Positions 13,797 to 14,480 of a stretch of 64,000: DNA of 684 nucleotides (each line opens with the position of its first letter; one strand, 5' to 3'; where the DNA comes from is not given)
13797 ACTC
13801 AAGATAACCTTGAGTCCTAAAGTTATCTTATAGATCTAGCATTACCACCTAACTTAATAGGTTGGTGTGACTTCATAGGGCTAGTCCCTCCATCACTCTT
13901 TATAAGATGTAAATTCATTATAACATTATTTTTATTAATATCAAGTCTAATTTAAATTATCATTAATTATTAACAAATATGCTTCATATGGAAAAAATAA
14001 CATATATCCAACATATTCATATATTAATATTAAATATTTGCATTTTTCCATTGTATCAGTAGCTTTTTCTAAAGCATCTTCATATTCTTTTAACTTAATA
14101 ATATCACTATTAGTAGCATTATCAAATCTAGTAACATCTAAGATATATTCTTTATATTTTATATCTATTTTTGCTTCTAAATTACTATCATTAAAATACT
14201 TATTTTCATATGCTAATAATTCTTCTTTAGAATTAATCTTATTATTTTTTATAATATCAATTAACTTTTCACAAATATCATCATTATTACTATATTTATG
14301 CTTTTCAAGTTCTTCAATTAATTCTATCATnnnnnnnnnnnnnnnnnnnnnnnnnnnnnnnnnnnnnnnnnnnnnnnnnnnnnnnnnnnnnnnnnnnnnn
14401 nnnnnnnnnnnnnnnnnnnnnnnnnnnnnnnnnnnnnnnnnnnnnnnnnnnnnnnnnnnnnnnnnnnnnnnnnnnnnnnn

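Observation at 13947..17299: Orphan RdrB-like giant adenosine deaminase translationally coupled to a 127-aa ORF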

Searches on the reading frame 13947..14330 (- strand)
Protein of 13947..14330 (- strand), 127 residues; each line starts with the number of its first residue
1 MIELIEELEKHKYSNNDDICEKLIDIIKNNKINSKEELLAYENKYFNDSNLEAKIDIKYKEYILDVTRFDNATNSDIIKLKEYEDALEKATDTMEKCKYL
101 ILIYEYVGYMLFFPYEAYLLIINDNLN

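Call 3: search_protein_families(library=pfam, proteins=[window:13947-14330:-], max_evalue=0.01)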
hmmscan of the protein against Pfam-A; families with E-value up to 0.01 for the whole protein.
window:13947-14330:- (127 aa): 0 families

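Call 4: search_protein_families(library=padloc, proteins=[window:13947-14330:-], max_evalue=0.01)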
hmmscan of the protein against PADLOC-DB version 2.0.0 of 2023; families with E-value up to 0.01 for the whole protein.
window:13947-14330:- (127 aa): 0 families

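Call 5: search_protein_families(library=ncbifam, proteins=[window:13947-14330:-], max_evalue=0.01)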
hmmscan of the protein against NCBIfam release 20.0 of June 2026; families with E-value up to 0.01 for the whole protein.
window:13947-14330:- (127 aa): 0 families

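Call 20: find_homologous_proteins(query=window:13947-14330:-, max_evalue=0.01)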
Query window:13947-14330:- (127 aa): 20 proteins with E <= 0.01 among 74 candidates.
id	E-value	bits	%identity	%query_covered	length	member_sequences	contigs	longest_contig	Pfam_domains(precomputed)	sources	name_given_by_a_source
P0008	1.4e-71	256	99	100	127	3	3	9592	-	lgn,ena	-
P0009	3.3e-70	252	98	100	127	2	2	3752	-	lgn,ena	-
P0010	2.3e-48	181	71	100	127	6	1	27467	-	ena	-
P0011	4.4e-48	180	71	100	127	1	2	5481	-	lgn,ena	-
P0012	6.5e-48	180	67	99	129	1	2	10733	-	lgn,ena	-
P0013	1.2e-46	176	70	100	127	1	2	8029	-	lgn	-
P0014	2.4e-46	175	69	100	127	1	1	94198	-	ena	-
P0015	2.7e-46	174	69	100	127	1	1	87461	-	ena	-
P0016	4.1e-46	174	69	100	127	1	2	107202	-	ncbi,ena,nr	ncbi:MAG: hypothetical protein IJI58_01085 [Bacilli bacterium]|nr:hypothetical protein [Bacilli bact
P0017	8.2e-46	173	69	100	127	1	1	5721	-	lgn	-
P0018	8.5e-46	173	69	100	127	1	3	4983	-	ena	-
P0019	1.0e-44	169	67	100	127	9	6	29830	-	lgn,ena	-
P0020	8.7e-40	153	60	99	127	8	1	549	-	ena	-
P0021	4.4e-36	141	67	86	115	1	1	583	-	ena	-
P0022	4.4e-33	132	50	99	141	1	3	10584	-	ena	-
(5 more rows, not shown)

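Call 21: find_encoding_contigs(protein=P0016, flank=10000, max_places=2)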
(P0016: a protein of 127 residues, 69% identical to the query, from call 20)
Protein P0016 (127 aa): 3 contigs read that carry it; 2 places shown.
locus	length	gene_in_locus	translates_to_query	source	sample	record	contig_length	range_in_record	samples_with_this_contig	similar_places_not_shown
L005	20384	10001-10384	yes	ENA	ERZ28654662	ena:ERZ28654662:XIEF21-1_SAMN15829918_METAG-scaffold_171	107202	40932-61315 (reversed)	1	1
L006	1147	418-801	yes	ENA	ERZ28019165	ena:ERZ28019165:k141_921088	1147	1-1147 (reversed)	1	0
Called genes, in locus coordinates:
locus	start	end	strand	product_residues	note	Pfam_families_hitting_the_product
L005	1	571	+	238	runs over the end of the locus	PF00657:Lipase_GDSL, PF04311:DUF459 (faint), PF13472:Lipase_GDSL_2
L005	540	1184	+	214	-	PF06541:ABC_trans_CmpB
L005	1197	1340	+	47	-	-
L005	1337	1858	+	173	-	PF01661:Macro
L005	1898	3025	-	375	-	PF07787:TMEM43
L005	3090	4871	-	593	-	PF17802:SpaA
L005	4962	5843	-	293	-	PF00126:HTH_1, PF03466:LysR_substrate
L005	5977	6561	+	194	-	-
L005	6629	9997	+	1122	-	PF00962:A_deaminase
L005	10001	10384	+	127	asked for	-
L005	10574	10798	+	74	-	-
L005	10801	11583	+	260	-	PF00438:S-AdoMet_synt_N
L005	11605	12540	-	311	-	PF01522:Polysacc_deac_1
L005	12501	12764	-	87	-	-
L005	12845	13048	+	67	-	-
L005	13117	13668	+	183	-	-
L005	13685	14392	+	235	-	-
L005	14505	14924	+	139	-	PF00011:HSP20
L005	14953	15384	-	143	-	-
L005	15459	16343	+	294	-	PF01479:S4, PF00849:PseudoU_synth_2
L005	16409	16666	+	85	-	PF06949:DUF1292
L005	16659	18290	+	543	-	-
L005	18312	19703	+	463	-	-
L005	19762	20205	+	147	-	PF00293:NUDIX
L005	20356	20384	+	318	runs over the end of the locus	PF01553:Acyltransferase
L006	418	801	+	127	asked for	-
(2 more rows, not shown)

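Call 22: find_encoding_contigs(protein=P0022, flank=10000, max_places=2)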
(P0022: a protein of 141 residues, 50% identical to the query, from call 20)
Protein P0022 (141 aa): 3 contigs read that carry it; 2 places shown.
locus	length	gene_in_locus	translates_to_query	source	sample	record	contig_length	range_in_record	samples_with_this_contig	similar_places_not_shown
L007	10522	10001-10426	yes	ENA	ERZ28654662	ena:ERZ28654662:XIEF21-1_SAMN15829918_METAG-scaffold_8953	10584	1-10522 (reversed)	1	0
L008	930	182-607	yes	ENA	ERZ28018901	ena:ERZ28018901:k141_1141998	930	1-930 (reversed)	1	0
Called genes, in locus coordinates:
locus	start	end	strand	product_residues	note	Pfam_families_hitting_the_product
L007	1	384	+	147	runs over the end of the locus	?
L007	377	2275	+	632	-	PF02518:HATPase_c, PF00072:Response_reg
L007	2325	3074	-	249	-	PF01501:Glyco_transf_8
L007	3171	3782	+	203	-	PF06541:ABC_trans_CmpB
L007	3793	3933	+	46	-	-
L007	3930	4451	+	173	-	PF01661:Macro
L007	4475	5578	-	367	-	PF07787:TMEM43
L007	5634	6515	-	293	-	PF00126:HTH_1, PF03466:LysR_substrate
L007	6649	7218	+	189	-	-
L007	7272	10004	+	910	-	PF00962:A_deaminase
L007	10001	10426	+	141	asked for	-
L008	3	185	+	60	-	?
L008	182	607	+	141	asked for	-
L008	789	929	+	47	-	?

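Call 23: find_encoding_contigs(protein=P0012, flank=10000, max_places=2)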
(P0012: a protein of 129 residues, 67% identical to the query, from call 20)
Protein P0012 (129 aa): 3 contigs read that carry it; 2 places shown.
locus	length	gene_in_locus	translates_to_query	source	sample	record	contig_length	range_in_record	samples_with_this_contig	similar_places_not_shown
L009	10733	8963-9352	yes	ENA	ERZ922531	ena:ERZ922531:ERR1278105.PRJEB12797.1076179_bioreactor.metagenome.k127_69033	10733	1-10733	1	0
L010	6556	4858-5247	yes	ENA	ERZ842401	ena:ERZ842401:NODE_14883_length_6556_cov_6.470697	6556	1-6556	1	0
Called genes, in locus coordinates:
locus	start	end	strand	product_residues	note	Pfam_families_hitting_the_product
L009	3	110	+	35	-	?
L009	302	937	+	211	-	PF00106:adh_short, PF13561:adh_short_C2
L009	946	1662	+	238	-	PF00657:Lipase_GDSL, PF13472:Lipase_GDSL_2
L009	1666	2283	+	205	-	PF06541:ABC_trans_CmpB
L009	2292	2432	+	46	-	-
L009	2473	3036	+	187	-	-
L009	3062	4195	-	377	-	PF07787:TMEM43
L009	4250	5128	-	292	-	PF00126:HTH_1, PF03466:LysR_substrate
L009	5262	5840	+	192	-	-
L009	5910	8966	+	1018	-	PF00962:A_deaminase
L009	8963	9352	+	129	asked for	-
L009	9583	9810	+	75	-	-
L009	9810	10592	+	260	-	PF00438:S-AdoMet_synt_N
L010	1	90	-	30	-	?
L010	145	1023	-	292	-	PF00126:HTH_1, PF03466:LysR_substrate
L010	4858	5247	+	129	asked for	-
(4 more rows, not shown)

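Call 38: predict_structure(alignment_id=A3)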
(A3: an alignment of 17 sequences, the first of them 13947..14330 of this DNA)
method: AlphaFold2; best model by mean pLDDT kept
length: 127 residues; sequences in the alignment: 17
mean_pLDDT: 94.2   pTM: 0.86
mean pLDDT of the five models: 94.2, 94.2, 94.0, 93.5, 89.8
residues with pLDDT >= 90: 107; 70-90: 20; 50-70: 0; < 50: 0
segments of 3 or more residues with pLDDT < 50: none
pLDDT, mean of each block of 10 residues (from residue 1): 92 94 97 97 93 96 91 89 96 97 93 97 94
secondary structure, 60 per line:
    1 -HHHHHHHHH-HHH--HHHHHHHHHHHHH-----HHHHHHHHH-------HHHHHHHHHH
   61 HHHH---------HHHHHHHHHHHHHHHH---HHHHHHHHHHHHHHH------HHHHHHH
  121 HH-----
elements in order: H2-10 H17-29 H35-43 H51-64 H74-89 H93-107 H114-122

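Call 42: fold_search(model_id=the predicted structure, library=pdb)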
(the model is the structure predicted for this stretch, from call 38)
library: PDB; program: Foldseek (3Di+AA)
matches with E <= 10: 22; with E <= 0.001: 0
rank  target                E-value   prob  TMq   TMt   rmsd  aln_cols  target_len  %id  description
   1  1kbu_A                4.3e+00  0.05  0.20  0.10  14.3       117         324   10  CRE RECOMBINASE BOUND TO A LOXP HOLLIDAY JUNCTION (released 2002-06-07)
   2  3c28_B                4.5e+00  0.04  0.19  0.10  13.4       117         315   10  Crystal structure of the product synapse complex (released 2009-02-17)
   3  1pvp_A                4.5e+00  0.04  0.20  0.10  14.1       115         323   11  BASIS FOR A SWITCH IN SUBSTRATE SPECIFICITY: CRYSTAL STRUCTURE OF SELECTED VARIANT OF CRE SITE-SPECIFIC RECOMBINASE, A (released 2004-02-17)
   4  1kbu_B                5.3e+00  0.04  0.20  0.10  14.0       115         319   11  CRE RECOMBINASE BOUND TO A LOXP HOLLIDAY JUNCTION (released 2002-06-07)
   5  2hof_B                5.8e+00  0.04  0.19  0.10  13.3       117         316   10  Crystal structure of the pre-cleavage synaptic complex in the cre-loxp site-specific recombination (released 2007-06-26)
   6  1ma7_B                5.8e+00  0.04  0.20  0.10  13.7       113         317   12  Crystal structure of Cre site-specific recombinase complexed with a mutant DNA substrate, LoxP-A8/T27 (released 2003-07-08)
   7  1pvq_A                5.8e+00  0.04  0.20  0.10  13.8       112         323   12  BASIS FOR A SWITCH IN SUBSTRATE SPECIFICITY: CRYSTAL STRUCTURE OF SELECTED VARIANT OF CRE SITE-SPECIFIC RECOMBINASE, L (released 2004-02-17)
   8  1pvp_B                6.8e+00  0.03  0.20  0.10  13.8       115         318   11  BASIS FOR A SWITCH IN SUBSTRATE SPECIFICITY: CRYSTAL STRUCTURE OF SELECTED VARIANT OF CRE SITE-SPECIFIC RECOMBINASE, A (released 2004-02-17)
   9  1pvr_A                6.8e+00  0.03  0.20  0.10  13.8       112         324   12  BASIS FOR A SWITCH IN SUBSTRATE SPECIFICITY: CRYSTAL STRUCTURE OF SELECTED VARIANT OF CRE SITE-SPECIFIC RECOMBINASE, L (released 2004-02-17)
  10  1nzb_E                7.2e+00  0.03  0.19  0.10  13.1       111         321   12  Crystal structure of wild type Cre recombinase-loxP synapse (released 2003-09-16)
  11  1crx_A                7.5e+00  0.03  0.19  0.10  13.5       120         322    9  CRE RECOMBINASE/DNA COMPLEX REACTION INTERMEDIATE I (released 1998-10-14)
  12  2crx_B                7.9e+00  0.03  0.20  0.10  13.8       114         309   11  STRUCTURE OF THE HOLLIDAY JUNCTION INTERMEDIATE IN CRE-LOXP SITE-SPECIFIC RECOMBINATION (released 1999-12-14)
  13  1pvr_B                7.9e+00  0.03  0.20  0.10  14.0       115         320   11  BASIS FOR A SWITCH IN SUBSTRATE SPECIFICITY: CRYSTAL STRUCTURE OF SELECTED VARIANT OF CRE SITE-SPECIFIC RECOMBINASE, L (released 2004-02-17)
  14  1ma7_A                7.9e+00  0.03  0.20  0.10  13.8       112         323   12  Crystal structure of Cre site-specific recombinase complexed with a mutant DNA substrate, LoxP-A8/T27 (released 2003-07-08)
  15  8fyv_A                8.3e+00  0.03  0.23  0.21  13.9       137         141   14  Salmonella enterica serovar Typhimurium chemoreceptor Tsr (taxis to serine and repellents) ligand-binding domain in co (released 2024-05-15)
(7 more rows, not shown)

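Call 49: find_related_loci(query=A2, collection=viral_contigs, flank=10000)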
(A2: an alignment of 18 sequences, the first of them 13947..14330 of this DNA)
Query A2 (127 aa) in viral_contigs; peptide patterns used: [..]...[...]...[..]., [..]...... (x = any residue, [..] = any of these).
88 stretches matched a pattern, but none encodes a relative of the query by tblastn (E <= 1e-3).

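Call 50: find_related_loci(query=A2, collection=metagenome_contigs, flank=10000)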
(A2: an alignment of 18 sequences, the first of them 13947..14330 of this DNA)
Query A2 (127 aa) in metagenome_contigs; peptide patterns used: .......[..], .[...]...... (x = any residue, [..] = any of these).
376 stretches matched a pattern; 8 encode a relative of the query (tblastn E <= 1e-3); 8 distinct loci.
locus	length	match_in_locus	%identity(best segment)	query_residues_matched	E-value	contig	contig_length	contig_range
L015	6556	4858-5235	67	1-126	2e-54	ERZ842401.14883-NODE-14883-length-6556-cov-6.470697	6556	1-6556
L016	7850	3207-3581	70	3-127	1e-51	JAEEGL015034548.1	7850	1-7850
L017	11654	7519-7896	63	1-126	6e-48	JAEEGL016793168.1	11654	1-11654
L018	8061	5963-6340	56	1-126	2e-42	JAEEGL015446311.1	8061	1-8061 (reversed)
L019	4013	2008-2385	53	1-126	2e-31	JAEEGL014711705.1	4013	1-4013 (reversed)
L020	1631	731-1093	45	1-121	2e-27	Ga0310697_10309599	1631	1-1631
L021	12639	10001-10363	42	1-121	5e-26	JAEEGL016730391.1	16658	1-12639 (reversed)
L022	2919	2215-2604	36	2-126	5e-11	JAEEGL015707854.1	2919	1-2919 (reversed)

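Call 62: search_protein_families(library=phrogs, proteins=[window:13947-14330:-, L005:5977-6561:+], max_evalue=0.01)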
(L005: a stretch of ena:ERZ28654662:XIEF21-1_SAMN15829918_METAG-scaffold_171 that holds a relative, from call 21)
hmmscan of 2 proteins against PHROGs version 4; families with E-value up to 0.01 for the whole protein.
window:13947-14330:- (127 aa): 0 families

L005:5977-6561:+ (194 aa): 1 family
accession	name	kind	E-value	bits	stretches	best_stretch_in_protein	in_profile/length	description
phrog_24407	-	unknown function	0.0051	18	0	137-189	26-75/127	-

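Call 63: search_protein_families(library=pfam, proteins=[L005:5977-6561:+, L022:1284-2213:+, L021:6214-7182:-, L021:4877-6217:-, L019:2391-2918:+], max_evalue=0.01)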
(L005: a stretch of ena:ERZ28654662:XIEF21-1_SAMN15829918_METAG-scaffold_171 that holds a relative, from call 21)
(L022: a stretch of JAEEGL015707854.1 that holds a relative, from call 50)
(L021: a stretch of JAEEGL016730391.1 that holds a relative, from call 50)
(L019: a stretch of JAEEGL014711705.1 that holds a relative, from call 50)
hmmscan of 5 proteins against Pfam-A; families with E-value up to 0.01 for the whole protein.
L005:5977-6561:+ (194 aa): 0 families

L022:1284-2213:+ (309 aa): 1 family
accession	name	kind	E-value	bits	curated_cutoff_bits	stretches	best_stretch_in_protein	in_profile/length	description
PF08542.16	Rep_fac_C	-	0.0062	17.3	23.6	0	194-256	9-72/88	Replication factor C C-terminal domain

L021:6214-7182:- (322 aa): 1 family
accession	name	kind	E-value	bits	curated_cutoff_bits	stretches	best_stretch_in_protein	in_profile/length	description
PF14056.11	DUF4250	-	0.0022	18.4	27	0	41-61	10-30/55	Domain of unknown function (DUF4250)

L021:4877-6217:- (446 aa): 0 families

L019:2391-2918:+ (175 aa): 0 families

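Call 70: fold_search(model_id=the predicted structure, library=viral)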
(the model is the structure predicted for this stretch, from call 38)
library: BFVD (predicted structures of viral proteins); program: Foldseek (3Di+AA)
matches with E <= 10: 26; with E <= 0.001: 0
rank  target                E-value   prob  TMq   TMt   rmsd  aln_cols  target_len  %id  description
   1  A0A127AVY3            1.5e+00  0.28  0.28  0.35   7.4        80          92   16  Uncharacterized protein [Bacillus phage SP-15]
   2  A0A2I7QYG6            2.5e+00  0.08  0.19  0.22   8.8        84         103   15  (no name in the UniProt tables at hand)
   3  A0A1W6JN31            3.8e+00  0.08  0.27  0.20  15.6       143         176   16  Uncharacterized protein [Lactococcus phage LW81]
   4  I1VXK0                4.2e+00  0.07  0.25  0.06  16.9       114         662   16  (no name in the UniProt tables at hand)
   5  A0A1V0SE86            4.6e+00  0.14  0.37  0.13  11.9       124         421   13  Uncharacterized protein [Indivirus ILV1]
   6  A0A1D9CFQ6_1          5.4e+00  0.14  0.29  0.03  12.3        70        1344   11  (no name in the UniProt tables at hand)
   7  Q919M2                6.0e+00  0.13  0.41  0.22   8.5       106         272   14  Uncharacterized protein [Culex nigripalpus nucleopolyhedrovirus (isolate Florida/1997)]
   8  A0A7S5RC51            6.0e+00  0.07  0.24  0.14  13.5        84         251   17  (no name in the UniProt tables at hand)
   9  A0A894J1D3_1          6.9e+00  0.28  0.31  0.03   9.4        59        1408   15  Polyprotein [Acheta domesticus iflavirus]
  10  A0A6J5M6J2            6.9e+00  0.03  0.20  0.12  12.3       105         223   17  Uncharacterized protein [uncultured Caudovirales phage]
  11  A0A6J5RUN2            6.9e+00  0.03  0.22  0.05  16.2       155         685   16  Uncharacterized protein [uncultured Caudovirales phage]
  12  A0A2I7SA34            7.3e+00  0.04  0.26  0.09  16.2       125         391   14  (no name in the UniProt tables at hand)
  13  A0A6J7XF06            7.7e+00  0.20  0.28  0.23  13.6        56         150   16  Uncharacterized protein [uncultured Caudovirales phage]
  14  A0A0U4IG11            7.7e+00  0.09  0.29  0.32  13.2        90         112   11  (no name in the UniProt tables at hand)
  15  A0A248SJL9            7.7e+00  0.02  0.17  0.09  13.8       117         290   18  (no name in the UniProt tables at hand)
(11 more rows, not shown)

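Call 78: search_dna_similar(query=window:13947-14330:-, collection=plasmids, mode=protein, max_evalue=0.01, max_rows=10)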
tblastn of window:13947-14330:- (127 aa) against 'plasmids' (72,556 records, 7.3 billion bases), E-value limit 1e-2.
No match.

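Call 79: search_dna_similar(query=window:13947-14330:-, collection=phages, mode=protein, max_evalue=0.01, max_rows=10)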
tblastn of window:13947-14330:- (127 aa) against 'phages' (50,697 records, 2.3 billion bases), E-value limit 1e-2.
No match.

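Call 90: search_solved_structures(query=A2, max_evalue=10)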
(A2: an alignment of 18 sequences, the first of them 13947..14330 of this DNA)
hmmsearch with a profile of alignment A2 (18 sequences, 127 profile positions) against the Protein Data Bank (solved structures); distinct sequences matched with E-value up to 10: 5.
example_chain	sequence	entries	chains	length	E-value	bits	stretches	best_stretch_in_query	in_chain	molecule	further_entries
2q6q_A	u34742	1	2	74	0.31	14.8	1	38-96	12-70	Spindle pole body component SPC42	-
6oei_A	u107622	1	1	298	0.45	14.3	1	19-100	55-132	Spindle pole body component SPC42,Sigma-54-dependent transcriptional regulator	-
2v66_B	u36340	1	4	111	0.64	13.8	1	47-108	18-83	NUCLEAR DISTRIBUTION PROTEIN NUDE-LIKE 1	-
9m67_A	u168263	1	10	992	1.7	12.4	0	47-96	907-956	Flagellin,Flagellar hook-associated protein 2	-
9e5c_7s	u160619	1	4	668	8.5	10.2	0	26-87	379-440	Outer dynein arm docking complex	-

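Call 98: search_protein_families(library=padloc, proteins=[L021:2829-4514:+, L021:4880-6217:-, L021:6217-7182:-, L021:10790-12043:+], max_evalue=0.00001)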
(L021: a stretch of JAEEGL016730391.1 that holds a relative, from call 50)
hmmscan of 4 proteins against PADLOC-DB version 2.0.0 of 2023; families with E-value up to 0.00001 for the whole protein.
L021:2829-4514:+ (562 aa): 0 families

L021:4880-6217:- (446 aa): 0 families

L021:6217-7182:- (322 aa): 0 families

L021:10790-12043:+ (418 aa): 0 families
